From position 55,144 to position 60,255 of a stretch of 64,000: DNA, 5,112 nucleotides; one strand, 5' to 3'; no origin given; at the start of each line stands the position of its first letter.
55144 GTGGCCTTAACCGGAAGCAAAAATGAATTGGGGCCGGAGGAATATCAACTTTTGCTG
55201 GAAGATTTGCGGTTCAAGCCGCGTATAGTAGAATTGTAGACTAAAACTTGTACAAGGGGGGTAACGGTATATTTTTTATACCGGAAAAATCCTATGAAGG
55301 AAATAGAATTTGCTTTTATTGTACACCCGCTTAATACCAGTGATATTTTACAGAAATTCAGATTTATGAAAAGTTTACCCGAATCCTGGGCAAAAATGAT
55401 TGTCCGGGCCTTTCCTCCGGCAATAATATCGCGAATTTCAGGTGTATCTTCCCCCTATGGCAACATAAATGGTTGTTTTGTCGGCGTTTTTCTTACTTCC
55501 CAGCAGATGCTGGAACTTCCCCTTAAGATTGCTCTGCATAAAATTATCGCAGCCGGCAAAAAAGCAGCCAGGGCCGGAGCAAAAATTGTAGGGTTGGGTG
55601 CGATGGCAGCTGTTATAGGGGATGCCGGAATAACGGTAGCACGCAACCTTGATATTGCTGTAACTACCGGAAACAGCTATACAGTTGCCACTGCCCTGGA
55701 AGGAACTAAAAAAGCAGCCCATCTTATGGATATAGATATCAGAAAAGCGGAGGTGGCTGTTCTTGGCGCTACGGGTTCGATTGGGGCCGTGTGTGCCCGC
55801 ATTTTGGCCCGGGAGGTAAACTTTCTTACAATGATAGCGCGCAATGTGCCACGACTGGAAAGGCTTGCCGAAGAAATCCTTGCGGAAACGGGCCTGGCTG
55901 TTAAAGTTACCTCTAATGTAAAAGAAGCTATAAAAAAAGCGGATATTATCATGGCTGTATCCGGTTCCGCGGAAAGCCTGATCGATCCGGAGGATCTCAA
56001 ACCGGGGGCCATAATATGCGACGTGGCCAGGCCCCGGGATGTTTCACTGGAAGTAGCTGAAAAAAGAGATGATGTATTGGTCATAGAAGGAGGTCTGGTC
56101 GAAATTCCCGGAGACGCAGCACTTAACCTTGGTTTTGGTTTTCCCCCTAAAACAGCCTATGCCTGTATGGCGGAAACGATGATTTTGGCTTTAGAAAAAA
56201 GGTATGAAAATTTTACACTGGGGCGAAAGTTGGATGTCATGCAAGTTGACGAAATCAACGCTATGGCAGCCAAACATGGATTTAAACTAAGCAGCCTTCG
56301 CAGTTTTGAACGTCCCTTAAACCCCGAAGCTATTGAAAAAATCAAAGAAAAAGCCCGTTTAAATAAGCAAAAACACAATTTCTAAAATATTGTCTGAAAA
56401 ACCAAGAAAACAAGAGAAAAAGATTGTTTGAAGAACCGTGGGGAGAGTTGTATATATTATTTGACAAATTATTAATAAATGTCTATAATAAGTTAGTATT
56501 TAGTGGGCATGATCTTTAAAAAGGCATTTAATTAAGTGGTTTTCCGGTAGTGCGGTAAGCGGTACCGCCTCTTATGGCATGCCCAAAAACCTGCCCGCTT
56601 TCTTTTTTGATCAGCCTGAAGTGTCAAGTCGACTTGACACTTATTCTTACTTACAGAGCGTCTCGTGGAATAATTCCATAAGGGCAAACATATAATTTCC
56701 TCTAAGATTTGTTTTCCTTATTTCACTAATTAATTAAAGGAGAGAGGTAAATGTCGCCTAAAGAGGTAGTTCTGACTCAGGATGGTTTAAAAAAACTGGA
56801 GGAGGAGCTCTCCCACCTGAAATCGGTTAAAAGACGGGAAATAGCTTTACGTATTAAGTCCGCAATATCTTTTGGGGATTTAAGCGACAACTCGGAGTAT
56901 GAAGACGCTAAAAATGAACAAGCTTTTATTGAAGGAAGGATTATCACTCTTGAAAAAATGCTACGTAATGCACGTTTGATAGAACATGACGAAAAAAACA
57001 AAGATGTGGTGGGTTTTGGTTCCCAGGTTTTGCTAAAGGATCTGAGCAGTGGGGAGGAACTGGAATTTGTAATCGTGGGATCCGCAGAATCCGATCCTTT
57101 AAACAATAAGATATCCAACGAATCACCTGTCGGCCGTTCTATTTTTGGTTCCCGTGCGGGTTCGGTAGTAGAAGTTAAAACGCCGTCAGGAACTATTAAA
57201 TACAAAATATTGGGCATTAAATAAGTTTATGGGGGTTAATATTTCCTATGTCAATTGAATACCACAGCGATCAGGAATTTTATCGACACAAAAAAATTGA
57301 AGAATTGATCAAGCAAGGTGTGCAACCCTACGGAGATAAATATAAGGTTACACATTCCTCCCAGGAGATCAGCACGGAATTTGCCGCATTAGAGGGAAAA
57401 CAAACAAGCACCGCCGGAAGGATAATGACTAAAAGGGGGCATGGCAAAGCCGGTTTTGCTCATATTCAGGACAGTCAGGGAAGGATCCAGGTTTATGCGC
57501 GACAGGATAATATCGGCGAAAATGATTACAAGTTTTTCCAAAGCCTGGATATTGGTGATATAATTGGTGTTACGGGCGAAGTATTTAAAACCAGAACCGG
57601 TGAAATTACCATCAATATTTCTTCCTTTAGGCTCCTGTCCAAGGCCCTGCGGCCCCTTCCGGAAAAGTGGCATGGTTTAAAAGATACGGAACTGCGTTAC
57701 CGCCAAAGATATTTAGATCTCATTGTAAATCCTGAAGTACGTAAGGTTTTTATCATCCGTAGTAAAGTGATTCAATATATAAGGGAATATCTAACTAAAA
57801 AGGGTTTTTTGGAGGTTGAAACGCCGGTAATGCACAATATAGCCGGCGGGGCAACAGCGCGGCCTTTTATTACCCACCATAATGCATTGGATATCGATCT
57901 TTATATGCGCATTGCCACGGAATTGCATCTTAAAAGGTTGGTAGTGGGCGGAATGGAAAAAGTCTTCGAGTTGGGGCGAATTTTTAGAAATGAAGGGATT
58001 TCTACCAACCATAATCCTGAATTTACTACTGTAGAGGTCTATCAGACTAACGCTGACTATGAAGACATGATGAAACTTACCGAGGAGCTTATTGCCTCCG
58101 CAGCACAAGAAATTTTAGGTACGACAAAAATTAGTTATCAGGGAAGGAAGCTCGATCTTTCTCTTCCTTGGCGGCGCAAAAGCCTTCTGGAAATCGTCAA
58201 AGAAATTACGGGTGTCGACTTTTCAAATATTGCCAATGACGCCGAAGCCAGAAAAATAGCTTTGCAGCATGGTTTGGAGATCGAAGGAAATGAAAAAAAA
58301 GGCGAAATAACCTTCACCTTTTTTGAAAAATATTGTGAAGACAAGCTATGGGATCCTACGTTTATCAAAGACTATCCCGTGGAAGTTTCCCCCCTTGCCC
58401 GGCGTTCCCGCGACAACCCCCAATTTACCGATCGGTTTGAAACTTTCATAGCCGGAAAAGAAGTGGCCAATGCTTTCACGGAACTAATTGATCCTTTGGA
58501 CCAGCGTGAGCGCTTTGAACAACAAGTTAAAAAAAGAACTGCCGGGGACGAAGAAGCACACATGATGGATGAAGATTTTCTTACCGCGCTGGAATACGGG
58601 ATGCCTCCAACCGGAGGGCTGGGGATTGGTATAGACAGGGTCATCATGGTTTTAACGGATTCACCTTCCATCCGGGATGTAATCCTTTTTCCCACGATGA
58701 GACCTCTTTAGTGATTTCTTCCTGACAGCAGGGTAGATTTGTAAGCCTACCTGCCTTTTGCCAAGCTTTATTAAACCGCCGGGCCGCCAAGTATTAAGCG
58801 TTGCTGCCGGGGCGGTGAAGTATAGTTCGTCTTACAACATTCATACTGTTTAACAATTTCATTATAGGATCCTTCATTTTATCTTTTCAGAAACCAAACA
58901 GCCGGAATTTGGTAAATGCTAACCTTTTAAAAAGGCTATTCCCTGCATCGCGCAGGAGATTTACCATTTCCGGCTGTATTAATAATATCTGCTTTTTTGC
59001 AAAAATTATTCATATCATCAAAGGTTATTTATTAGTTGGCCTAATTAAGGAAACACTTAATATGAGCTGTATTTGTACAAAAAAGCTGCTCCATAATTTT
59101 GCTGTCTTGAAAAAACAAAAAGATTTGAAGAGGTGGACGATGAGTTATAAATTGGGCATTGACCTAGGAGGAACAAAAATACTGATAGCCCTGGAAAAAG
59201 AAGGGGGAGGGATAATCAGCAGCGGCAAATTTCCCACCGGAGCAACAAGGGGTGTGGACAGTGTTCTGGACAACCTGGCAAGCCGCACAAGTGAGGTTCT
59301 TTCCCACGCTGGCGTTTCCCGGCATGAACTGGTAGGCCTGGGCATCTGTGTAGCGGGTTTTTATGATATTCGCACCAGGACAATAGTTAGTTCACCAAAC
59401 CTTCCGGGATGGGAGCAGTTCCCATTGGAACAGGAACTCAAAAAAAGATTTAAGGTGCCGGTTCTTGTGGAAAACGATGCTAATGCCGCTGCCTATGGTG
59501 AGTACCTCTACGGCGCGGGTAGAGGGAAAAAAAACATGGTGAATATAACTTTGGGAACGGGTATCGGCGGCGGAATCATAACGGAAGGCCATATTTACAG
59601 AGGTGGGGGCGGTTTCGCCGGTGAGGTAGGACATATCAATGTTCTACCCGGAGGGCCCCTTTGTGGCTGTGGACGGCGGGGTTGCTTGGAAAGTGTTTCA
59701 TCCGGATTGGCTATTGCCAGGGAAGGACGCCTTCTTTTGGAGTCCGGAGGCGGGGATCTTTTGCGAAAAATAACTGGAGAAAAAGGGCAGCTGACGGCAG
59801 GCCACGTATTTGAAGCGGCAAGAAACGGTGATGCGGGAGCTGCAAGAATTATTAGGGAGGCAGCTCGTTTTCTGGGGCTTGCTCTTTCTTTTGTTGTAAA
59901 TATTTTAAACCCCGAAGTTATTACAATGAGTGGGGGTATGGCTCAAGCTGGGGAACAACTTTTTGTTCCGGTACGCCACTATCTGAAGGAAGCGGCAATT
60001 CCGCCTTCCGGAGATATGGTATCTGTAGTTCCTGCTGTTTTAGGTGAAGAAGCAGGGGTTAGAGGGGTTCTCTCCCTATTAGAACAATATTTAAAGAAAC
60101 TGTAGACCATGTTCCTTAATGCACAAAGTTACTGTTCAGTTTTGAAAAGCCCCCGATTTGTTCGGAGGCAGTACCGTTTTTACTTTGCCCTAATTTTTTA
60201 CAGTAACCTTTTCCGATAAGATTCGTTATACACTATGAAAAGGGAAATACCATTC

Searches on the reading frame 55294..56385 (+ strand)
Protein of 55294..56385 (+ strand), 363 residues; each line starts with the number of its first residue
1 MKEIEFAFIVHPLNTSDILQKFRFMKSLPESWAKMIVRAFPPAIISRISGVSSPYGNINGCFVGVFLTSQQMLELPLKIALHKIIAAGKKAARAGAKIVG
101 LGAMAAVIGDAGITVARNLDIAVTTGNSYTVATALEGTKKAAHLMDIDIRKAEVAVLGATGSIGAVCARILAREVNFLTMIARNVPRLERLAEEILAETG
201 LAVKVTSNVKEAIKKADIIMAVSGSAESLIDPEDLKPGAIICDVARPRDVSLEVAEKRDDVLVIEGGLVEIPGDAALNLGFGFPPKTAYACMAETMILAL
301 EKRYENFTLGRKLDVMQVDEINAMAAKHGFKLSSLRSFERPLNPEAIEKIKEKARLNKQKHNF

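Call 54: search_protein_families(library=pfam, max_evalue=0.00001, proteins=[window:55294-56385:+])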
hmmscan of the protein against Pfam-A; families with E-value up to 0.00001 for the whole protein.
window:55294-56385:+ (363 aa): 2 families
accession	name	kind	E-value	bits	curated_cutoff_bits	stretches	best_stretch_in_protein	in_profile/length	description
PF01488.26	Shikimate_DH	-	6e-11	43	24.3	1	144-258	6-125/138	Shikimate / quinate 5-dehydrogenase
PF02882.25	THF_DHG_CYH_C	-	1.3e-06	28.2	27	0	133-246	18-109/160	Tetrahydrofolate dehydrogenase/cyclohydrolase, NAD(P)-binding domain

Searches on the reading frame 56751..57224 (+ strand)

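Call 54: search_protein_families(library=pfam, max_evalue=0.00001, proteins=[window:56751-57224:+])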
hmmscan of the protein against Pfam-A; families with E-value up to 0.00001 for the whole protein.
window:56751-57224:+ (157 aa): 2 families
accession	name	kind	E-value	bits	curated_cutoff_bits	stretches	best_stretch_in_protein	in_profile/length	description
PF03449.20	GreA_GreB_N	-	9.1e-28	96.7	24.5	1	7-75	2-70/71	Transcription elongation factor, N-terminal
PF01272.25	GreA_GreB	-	1.5e-25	89.4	26.9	1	83-157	2-76/77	Transcription elongation factor, GreA/GreB, C-term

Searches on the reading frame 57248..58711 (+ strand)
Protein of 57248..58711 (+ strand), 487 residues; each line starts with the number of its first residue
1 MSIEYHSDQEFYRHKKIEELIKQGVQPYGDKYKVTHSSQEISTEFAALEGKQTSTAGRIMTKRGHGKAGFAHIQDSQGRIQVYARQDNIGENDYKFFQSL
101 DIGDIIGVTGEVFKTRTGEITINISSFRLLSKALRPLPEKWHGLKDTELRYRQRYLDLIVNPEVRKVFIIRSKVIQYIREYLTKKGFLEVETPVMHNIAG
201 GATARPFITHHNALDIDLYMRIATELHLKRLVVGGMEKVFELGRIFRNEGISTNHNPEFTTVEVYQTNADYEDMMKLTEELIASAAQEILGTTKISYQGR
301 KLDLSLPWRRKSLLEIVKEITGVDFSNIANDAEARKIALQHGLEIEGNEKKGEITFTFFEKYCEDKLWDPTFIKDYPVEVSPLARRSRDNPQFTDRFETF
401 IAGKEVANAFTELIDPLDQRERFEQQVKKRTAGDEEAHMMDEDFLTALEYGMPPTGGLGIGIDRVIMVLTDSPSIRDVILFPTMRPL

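Call 54: search_protein_families(library=pfam, max_evalue=0.00001, proteins=[window:57248-58711:+])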
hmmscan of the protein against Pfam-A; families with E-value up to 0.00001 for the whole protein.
window:57248-58711:+ (487 aa): 2 families
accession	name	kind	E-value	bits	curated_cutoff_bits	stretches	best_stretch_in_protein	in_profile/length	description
PF00152.25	tRNA-synt_2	-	3.1e-92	309.4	25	1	147-484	2-307/308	tRNA synthetases class II (D, K and N)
PF01336.31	tRNA_anti-codon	-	9.9e-18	64.3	27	1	55-130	3-75/75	OB-fold nucleic acid binding domain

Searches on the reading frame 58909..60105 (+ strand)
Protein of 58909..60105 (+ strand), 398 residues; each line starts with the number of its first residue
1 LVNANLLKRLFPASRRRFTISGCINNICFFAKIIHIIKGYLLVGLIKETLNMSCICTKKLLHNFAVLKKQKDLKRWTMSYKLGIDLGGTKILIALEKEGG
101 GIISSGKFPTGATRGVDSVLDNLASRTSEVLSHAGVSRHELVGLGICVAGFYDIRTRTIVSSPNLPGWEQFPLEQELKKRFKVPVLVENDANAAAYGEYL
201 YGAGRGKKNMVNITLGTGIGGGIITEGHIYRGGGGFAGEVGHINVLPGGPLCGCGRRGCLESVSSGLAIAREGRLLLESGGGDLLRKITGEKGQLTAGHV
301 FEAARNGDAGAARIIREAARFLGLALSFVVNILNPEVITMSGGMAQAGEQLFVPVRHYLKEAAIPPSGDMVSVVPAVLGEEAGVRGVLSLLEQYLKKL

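Call 54: search_protein_families(library=pfam, max_evalue=0.00001, proteins=[window:58909-60105:+])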
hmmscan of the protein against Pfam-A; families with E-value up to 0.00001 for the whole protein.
window:58909-60105:+ (398 aa): 2 families
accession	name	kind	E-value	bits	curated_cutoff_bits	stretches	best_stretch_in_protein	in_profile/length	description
PF00480.26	ROK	-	7.3e-68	229.7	22.9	1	82-393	2-293/294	ROK family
PF01869.26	BcrAD_BadFG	-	2.3e-07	31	31.5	0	82-151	1-72/271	BadF/BadG/BcrA/BcrD ATPase family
